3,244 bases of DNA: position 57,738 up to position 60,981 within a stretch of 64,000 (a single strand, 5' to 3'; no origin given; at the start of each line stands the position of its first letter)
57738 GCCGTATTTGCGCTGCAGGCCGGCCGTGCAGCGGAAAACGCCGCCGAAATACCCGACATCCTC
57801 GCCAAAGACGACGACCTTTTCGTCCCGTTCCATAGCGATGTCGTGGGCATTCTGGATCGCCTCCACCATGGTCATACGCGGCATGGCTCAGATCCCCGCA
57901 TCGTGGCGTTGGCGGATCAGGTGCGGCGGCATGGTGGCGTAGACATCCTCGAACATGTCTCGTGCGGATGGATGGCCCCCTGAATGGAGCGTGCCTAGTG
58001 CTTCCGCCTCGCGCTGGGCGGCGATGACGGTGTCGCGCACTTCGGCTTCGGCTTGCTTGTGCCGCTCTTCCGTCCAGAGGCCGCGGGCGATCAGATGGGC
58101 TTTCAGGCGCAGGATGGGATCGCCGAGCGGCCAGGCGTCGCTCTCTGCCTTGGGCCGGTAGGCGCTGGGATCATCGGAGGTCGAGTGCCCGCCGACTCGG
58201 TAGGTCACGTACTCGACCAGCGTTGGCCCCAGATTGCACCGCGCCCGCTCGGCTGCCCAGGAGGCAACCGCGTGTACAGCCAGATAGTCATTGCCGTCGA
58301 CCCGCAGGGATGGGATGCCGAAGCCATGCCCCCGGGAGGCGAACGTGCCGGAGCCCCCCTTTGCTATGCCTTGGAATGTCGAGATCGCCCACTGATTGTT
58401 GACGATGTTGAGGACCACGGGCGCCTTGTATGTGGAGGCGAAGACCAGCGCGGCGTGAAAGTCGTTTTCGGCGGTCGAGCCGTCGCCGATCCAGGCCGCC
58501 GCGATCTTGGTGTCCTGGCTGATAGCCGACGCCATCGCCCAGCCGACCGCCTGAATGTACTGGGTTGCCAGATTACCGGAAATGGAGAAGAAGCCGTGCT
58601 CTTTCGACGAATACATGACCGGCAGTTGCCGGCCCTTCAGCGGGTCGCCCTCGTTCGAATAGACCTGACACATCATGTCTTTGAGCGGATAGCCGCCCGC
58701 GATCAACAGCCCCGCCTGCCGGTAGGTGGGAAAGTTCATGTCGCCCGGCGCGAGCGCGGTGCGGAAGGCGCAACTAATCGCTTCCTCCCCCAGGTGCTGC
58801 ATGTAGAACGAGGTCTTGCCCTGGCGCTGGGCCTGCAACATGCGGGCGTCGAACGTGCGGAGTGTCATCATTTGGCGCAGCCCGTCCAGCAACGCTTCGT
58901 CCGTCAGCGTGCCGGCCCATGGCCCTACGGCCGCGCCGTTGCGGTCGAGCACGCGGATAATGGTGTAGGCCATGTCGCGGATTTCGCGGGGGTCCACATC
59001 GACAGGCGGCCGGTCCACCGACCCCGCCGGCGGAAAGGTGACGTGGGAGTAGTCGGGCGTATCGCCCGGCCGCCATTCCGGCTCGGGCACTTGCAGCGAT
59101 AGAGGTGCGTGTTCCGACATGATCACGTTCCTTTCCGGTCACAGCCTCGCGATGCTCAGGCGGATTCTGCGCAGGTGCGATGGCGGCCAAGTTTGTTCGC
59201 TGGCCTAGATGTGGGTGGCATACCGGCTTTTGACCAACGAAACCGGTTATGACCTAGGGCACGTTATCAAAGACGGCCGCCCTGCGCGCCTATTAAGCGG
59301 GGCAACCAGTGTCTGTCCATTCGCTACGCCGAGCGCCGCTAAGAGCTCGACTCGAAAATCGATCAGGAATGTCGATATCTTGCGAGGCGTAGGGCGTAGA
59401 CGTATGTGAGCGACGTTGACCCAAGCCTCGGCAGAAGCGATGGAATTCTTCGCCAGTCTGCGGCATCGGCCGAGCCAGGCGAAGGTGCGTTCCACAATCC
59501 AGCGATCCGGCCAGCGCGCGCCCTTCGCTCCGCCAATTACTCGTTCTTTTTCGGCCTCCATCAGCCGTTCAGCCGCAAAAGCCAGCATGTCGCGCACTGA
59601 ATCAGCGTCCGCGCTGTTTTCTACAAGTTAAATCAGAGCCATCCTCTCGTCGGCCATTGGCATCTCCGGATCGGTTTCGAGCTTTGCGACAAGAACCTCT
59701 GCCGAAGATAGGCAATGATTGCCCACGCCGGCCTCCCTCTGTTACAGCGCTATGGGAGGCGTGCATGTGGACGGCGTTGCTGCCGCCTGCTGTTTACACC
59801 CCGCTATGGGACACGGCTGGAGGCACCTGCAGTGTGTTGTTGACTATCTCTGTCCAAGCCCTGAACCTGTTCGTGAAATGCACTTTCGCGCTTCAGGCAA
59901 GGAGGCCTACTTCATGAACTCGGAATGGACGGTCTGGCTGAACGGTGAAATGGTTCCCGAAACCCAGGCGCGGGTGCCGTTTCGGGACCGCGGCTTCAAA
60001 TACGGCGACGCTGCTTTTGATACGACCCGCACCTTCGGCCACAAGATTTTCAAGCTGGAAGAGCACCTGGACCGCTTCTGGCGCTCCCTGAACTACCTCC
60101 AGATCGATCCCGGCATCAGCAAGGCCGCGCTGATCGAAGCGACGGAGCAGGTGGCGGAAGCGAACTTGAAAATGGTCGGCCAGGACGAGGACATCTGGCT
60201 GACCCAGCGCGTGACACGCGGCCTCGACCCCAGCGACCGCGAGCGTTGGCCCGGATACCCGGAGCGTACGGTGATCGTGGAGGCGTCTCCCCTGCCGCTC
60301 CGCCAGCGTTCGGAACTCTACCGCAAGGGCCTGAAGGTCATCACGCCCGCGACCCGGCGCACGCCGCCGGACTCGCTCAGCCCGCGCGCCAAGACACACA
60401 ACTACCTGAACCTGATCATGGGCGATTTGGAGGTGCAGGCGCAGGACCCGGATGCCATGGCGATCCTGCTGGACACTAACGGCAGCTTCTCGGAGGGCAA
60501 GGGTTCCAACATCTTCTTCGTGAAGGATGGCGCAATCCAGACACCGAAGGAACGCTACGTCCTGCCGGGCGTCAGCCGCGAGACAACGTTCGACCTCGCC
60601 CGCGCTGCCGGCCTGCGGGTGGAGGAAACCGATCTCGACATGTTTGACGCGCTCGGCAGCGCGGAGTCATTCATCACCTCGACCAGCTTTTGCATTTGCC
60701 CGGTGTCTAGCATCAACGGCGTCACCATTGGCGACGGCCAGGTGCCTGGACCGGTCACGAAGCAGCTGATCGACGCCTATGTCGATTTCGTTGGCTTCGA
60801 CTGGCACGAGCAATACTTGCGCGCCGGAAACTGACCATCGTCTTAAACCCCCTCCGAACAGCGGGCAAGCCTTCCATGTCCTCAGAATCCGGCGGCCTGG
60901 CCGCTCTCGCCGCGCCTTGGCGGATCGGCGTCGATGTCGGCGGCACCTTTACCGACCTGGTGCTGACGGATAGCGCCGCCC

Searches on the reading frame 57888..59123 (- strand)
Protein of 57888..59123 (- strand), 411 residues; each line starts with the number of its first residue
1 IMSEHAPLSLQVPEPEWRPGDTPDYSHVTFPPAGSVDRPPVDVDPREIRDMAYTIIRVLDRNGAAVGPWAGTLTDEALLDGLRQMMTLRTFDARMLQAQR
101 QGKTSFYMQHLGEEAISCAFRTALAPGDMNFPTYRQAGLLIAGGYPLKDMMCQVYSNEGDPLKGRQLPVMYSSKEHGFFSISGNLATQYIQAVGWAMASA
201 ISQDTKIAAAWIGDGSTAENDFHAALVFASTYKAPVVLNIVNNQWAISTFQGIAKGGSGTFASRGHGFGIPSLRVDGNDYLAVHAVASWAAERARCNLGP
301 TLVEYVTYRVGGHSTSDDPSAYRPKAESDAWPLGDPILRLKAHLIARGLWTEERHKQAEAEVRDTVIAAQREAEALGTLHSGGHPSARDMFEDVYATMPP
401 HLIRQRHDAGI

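Call 18: search_protein_families(library=pfam, proteins=[window:57888-59123:-], max_evalue=0.00001)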
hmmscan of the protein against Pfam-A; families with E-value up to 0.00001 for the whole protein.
window:57888-59123:- (411 aa): 2 families
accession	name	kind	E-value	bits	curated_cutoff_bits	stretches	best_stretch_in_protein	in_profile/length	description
PF00676.26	E1_dh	-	7e-94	314.6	22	1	84-378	3-296/300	Dehydrogenase E1 component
PF12573.13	OxoDH_E1alpha_N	-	6e-18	64.8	25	1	7-45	2-40/41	2-oxoisovalerate dehydrogenase E1 alpha subunit N terminal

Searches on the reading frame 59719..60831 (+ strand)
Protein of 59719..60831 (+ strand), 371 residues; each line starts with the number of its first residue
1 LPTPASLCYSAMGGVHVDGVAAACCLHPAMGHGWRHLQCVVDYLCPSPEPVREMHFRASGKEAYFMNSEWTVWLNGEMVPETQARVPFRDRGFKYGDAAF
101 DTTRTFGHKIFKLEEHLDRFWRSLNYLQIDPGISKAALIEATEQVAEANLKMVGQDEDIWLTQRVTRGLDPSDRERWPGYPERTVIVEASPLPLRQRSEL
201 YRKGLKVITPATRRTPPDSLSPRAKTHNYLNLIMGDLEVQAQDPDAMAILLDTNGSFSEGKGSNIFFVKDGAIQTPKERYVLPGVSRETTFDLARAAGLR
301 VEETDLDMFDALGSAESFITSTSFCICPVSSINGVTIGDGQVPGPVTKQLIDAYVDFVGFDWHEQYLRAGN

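Call 18: search_protein_families(library=pfam, proteins=[window:59719-60831:+], max_evalue=0.00001)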
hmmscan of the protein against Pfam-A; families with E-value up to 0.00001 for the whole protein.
window:59719-60831:+ (371 aa): 1 family
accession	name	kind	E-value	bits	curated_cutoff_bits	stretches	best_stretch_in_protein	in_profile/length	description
PF01063.24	Aminotran_4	-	8.4e-42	144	28.5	1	99-332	2-223/223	Amino-transferase class IV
